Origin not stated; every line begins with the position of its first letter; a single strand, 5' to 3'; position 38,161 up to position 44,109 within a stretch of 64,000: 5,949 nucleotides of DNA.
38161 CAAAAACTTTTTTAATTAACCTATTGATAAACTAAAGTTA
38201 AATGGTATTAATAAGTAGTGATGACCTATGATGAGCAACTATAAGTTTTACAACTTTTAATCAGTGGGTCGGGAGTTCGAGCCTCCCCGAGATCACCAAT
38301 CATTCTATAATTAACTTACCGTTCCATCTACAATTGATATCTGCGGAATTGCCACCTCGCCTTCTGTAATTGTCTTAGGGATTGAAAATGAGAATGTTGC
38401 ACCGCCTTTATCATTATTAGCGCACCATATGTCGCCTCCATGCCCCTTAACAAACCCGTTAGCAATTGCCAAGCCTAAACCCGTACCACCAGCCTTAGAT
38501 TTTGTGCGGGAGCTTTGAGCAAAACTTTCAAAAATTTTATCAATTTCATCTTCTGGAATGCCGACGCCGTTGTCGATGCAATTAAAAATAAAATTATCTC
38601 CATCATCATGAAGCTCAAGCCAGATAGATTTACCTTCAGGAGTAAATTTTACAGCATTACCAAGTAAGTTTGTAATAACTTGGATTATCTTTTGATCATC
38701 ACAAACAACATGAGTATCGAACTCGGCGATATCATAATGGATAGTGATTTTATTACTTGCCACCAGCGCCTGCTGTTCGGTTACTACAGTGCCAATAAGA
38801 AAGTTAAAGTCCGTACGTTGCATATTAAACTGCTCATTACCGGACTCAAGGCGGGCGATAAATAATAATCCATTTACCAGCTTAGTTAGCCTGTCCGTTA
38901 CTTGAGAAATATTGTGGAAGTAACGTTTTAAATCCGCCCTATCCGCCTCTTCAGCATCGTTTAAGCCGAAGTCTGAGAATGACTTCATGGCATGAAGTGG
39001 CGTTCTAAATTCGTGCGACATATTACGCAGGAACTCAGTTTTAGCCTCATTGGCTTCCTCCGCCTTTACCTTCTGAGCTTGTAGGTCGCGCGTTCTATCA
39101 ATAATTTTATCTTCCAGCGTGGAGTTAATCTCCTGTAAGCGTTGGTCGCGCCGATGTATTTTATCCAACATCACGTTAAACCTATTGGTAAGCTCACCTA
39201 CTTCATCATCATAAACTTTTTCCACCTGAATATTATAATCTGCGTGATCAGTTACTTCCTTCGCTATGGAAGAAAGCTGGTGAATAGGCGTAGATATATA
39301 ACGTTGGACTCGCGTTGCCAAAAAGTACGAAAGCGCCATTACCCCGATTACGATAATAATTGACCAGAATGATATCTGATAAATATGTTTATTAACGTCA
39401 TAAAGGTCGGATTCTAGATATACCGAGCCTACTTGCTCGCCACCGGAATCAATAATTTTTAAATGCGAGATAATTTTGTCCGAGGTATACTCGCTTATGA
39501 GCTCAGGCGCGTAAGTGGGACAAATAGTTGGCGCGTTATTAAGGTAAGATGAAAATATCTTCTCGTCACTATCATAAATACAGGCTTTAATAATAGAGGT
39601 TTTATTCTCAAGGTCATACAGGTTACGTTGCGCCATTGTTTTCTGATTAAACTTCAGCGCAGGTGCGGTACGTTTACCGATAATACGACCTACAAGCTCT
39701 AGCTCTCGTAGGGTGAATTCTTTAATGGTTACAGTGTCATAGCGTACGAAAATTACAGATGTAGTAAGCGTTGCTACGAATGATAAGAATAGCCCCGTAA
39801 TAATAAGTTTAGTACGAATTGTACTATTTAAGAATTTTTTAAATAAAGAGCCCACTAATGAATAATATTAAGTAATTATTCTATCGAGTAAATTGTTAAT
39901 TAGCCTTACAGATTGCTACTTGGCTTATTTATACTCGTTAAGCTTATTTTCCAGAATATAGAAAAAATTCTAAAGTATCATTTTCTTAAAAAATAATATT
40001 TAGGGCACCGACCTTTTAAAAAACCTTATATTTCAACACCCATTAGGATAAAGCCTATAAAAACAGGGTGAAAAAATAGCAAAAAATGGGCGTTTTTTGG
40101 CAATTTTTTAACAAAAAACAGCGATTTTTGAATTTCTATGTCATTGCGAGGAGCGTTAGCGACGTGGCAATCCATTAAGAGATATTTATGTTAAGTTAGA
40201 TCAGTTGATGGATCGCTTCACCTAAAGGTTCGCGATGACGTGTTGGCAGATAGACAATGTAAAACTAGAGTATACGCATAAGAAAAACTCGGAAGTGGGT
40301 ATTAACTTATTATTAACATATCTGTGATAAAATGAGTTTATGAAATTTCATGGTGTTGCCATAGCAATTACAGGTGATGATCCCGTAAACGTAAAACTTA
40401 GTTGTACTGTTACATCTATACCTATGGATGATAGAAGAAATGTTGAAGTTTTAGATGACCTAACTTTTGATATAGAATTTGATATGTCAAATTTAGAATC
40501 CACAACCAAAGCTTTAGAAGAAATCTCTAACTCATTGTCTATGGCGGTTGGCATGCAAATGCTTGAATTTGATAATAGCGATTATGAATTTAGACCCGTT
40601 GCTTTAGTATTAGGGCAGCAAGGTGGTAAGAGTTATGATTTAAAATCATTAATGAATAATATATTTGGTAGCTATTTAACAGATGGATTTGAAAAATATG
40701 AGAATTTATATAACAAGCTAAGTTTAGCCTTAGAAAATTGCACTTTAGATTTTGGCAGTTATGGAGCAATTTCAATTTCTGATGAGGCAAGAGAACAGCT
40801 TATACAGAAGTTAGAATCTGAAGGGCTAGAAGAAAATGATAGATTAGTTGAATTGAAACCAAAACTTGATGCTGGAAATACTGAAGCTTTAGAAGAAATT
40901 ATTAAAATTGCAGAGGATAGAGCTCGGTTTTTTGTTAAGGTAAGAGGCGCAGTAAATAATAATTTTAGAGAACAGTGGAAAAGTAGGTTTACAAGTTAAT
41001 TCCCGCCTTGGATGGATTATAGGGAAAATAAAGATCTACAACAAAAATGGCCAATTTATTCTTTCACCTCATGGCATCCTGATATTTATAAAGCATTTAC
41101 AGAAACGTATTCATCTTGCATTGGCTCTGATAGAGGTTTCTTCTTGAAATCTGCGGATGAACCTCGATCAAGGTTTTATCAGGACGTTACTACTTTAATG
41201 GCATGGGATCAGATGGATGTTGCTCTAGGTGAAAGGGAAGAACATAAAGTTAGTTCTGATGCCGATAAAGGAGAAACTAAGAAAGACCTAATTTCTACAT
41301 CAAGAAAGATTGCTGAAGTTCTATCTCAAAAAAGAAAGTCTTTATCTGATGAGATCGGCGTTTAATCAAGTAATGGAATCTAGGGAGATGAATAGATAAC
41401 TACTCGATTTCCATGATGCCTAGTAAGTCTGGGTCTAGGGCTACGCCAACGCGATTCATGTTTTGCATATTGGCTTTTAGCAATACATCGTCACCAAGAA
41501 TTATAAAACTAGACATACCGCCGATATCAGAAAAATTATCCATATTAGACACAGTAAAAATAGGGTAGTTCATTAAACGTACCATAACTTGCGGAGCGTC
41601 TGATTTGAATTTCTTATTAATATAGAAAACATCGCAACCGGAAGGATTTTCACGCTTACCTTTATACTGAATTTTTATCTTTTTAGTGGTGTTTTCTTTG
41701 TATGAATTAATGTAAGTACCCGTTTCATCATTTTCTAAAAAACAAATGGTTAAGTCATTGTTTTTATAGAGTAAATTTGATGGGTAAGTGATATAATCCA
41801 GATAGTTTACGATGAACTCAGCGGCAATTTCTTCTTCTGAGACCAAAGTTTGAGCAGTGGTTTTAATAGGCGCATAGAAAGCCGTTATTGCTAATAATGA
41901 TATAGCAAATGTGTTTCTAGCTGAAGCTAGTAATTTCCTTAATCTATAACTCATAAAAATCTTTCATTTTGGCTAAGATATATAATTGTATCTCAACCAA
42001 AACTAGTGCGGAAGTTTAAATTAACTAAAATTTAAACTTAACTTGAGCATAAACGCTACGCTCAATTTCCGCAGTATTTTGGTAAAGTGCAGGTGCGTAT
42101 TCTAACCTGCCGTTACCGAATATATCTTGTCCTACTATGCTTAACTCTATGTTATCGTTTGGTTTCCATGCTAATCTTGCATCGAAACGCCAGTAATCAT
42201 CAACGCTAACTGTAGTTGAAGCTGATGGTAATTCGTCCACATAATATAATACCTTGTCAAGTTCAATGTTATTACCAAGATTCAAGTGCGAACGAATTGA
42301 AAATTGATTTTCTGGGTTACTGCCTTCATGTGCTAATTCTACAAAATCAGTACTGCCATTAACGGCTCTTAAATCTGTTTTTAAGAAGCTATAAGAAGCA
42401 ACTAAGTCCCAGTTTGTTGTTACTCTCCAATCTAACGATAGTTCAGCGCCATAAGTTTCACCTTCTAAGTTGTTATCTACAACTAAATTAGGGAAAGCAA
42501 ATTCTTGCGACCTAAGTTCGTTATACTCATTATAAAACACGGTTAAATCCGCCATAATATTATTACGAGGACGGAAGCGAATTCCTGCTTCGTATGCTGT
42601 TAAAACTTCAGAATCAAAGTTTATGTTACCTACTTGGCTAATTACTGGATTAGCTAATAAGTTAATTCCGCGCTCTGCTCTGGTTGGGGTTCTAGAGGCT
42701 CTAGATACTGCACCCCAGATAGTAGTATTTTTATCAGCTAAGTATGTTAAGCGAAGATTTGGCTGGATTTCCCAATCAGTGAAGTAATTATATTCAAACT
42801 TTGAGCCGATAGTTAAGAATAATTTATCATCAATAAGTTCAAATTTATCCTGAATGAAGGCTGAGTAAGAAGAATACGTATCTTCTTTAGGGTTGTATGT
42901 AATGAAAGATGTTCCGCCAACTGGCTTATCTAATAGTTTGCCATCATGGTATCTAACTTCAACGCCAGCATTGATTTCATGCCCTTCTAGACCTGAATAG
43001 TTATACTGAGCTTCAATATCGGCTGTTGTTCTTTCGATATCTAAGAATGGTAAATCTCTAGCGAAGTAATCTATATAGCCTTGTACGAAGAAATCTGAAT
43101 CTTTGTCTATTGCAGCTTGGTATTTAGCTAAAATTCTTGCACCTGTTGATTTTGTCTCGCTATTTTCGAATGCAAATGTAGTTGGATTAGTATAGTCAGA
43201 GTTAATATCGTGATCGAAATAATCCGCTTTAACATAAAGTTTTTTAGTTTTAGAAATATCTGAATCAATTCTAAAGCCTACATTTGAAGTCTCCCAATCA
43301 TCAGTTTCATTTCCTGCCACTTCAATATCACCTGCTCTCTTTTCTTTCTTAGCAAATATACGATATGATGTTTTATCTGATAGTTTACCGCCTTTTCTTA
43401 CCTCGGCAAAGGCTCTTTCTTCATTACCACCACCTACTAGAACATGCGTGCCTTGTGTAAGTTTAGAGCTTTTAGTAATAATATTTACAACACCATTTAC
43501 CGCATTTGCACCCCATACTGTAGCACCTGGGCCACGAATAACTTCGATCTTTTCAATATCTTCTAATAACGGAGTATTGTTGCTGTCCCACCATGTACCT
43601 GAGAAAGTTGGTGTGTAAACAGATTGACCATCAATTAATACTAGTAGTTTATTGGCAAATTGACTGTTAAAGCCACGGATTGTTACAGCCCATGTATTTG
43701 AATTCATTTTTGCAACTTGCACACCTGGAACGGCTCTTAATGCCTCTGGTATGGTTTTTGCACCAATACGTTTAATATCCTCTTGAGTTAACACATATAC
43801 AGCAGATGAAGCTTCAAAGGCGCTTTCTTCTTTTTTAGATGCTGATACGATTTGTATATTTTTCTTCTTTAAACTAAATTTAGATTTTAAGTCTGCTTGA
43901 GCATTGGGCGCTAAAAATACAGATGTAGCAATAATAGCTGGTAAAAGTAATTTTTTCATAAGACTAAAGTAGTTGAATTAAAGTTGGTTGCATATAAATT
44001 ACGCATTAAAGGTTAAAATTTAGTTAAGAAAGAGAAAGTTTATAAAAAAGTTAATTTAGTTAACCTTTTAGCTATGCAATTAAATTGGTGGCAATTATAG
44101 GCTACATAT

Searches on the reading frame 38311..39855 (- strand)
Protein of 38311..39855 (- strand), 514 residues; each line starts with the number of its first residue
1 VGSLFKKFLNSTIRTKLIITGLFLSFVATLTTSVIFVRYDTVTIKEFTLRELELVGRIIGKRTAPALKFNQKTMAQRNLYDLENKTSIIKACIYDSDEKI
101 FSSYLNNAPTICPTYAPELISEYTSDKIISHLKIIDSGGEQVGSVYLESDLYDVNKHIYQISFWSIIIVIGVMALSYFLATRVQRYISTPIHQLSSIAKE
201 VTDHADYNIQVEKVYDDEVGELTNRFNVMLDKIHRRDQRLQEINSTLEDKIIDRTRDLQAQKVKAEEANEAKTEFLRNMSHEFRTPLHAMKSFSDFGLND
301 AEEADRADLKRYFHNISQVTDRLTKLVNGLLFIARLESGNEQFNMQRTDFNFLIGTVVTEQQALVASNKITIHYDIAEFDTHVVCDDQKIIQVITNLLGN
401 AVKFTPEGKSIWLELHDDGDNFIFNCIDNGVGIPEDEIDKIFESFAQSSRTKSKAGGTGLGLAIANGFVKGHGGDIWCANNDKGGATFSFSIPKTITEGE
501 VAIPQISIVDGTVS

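Call 20: search_protein_families(library=ncbifam, proteins=[window:38311-39855:-])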
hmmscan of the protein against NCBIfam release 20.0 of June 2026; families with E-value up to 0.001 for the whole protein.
window:38311-39855:- (514 aa): 84 families (the best 25 are shown)
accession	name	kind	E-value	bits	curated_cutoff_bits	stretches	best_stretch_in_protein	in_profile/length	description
NF033092.0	HK_WalK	equivalog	8.9e-67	226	725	2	266-493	366-593/594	cell wall metabolism sensor histidine kinase WalK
TIGR02956.1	TMAO_torS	equivalog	1.2e-51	175.9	676.5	1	170-495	339-683/967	TMAO reductase system sensor histidine kinase/response regulator TorS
NF053592.1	HK_near_YfiR_like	equivalog_domain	7.2e-50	169.6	194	1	12-235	1-223/223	sensor histidine kinase, YfiR-like protein-associated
NF046044.1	PnpS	equivalog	2.7e-49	168.2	400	1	268-493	166-390/390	two-component system histidine kinase PnpS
NF011874.0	PRK15347.1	equivalog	8.8e-49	166.3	852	1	157-494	295-614/921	two component system sensor kinase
NF047874.1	MASE3_PAS_HK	subfamily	3.6e-48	164.8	560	1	257-500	383-631/655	MASE3 domain-containing sensor histidine kinase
TIGR02966.1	phoR_proteo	equivalog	7.3e-46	156.7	334.2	1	264-491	106-332/333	phosphate regulon sensor histidine kinase PhoR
NF008318.0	PRK11107.1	equivalog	1.2e-44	152.7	890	1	136-498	151-522/920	two-component sensor histidine kinase BarA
NF040691.1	MtrAB_MtrB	equivalog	2.2e-41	142.5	450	2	255-497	254-495/507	MtrAB system histidine kinase MtrB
NF041880.1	EPS_EpsF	equivalog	1.4e-40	139.3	900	1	266-490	268-487/492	response regulator EpsF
NF041735.1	hist_kin_RppB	equivalog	4.2e-40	137.9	400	1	274-493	218-438/438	two-component system sensor histidine kinase RppB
NF008312.0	PRK11100.1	equivalog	5.2e-40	137.7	356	1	244-494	229-474/477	two-component system sensor histidine kinase CreC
TIGR01386.1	cztS_silS_copS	subfamily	2.3e-39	135.6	292.55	2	266-493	235-457/457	heavy metal sensor histidine kinase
NF041210.1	his_kin_PieS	equivalog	5.1e-39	134.5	850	2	238-494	217-470/474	two component system sensor histidine kinase PieS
NF006800.0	PRK09303.1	equivalog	2.9e-37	128.5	342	1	238-493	116-376/383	histidine kinase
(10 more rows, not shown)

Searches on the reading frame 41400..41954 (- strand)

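Call 72: search_protein_families(library=pfam, proteins=[window:41400-41954:-], max_evalue=0.01)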
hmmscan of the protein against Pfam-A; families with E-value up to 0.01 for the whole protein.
window:41400-41954:- (184 aa): 1 family
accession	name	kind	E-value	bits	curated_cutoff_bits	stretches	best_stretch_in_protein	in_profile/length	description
PF13689.11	DUF4154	-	1.7e-20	74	24.9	1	42-179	2-140/143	YfiR/HmsC-like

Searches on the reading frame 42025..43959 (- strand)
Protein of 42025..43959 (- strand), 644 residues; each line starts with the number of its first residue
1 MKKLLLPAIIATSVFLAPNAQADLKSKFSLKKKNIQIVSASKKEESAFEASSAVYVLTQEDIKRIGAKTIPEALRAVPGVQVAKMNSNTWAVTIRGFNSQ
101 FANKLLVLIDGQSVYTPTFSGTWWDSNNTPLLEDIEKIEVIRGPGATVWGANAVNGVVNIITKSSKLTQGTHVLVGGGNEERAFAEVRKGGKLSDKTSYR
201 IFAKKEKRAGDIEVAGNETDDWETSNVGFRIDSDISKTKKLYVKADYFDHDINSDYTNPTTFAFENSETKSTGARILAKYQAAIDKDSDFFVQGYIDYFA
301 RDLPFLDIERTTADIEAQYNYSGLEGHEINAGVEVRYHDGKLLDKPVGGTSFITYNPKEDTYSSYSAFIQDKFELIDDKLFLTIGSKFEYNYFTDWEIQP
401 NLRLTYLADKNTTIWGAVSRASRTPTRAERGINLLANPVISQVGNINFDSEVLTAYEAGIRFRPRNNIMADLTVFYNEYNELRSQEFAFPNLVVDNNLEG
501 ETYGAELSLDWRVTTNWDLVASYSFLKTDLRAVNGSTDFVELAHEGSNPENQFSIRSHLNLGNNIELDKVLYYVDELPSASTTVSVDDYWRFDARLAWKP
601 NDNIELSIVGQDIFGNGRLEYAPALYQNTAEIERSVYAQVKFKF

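Call 20: search_protein_families(library=ncbifam, proteins=[window:42025-43959:-])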
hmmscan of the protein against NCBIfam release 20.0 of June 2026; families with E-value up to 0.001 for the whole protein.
window:42025-43959:- (644 aa): 29 families (the best 25 are shown)
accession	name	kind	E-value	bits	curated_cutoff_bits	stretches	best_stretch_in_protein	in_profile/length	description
NF053590.1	TonB_dep_TOL0244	equivalog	1.4e-169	565.6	645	1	33-643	11-603/604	TOL_0244 family TonB-dependent receptor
NF010010.0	PRK13483.1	equivalog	5.4e-35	120.5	927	1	7-529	10-549/660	ligand-gated channel protein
TIGR01783.1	TonB-siderophor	subfamily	1.1e-34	120.1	223.5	2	50-242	2-189/649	TonB-dependent siderophore receptor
TIGR01779.1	TonB-B12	equivalog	7.1e-29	100.8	599.7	1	29-238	27-228/614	TonB-dependent vitamin B12 receptor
NF010012.0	PRK13486.1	equivalog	9.2e-27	93.7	924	2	32-166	24-161/696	TonB-dependent receptor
NF010038.0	PRK13513.1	equivalog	5.4e-26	91.3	942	1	21-529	22-549/659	ligand-gated channel protein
NF007478.2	PRK10064.1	equivalog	1.1e-25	90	745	1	31-164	28-159/663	catecholate siderophore receptor CirA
TIGR01785.1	TonB-hemin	subfamily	2e-22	79.4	316.85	2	37-166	5-132/677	TonB-dependent heme/hemoglobin receptor family protein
NF007926.1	PRK10641.1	equivalog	1.9e-21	76.3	836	1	29-245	23-242/617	TonB-dependent vitamin B12 receptor BtuB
NF010011.0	PRK13484.1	equivalog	1.4e-20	73.1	1197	1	29-182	26-180/682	IreA family TonB-dependent siderophore receptor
NF010048.1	PRK13524.1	subfamily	2e-20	72.8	493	1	31-212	38-231/744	FepA family TonB-dependent siderophore receptor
NF050067.1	TonBEntbctnRecCfrA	equivalog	6.8e-20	70.9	1200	2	32-167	25-162/698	TonB-dependent ferric enterobactin receptor CfrA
NF010051.0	PRK13528.1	subfamily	6.6e-16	57.7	583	1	16-166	15-175/727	FepA family TonB-dependent siderophore receptor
TIGR01786.1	TonB-hemlactrns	subfamily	1.9e-15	56.3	323.75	1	39-165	6-136/719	TonB-dependent hemoglobin/transferrin/lactoferrin family receptor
NF049947.1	TonB_dep_PCPU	exception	7.6e-15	54.1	800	1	29-176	33-181/685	TonB-dependent receptor, PCPU motif-type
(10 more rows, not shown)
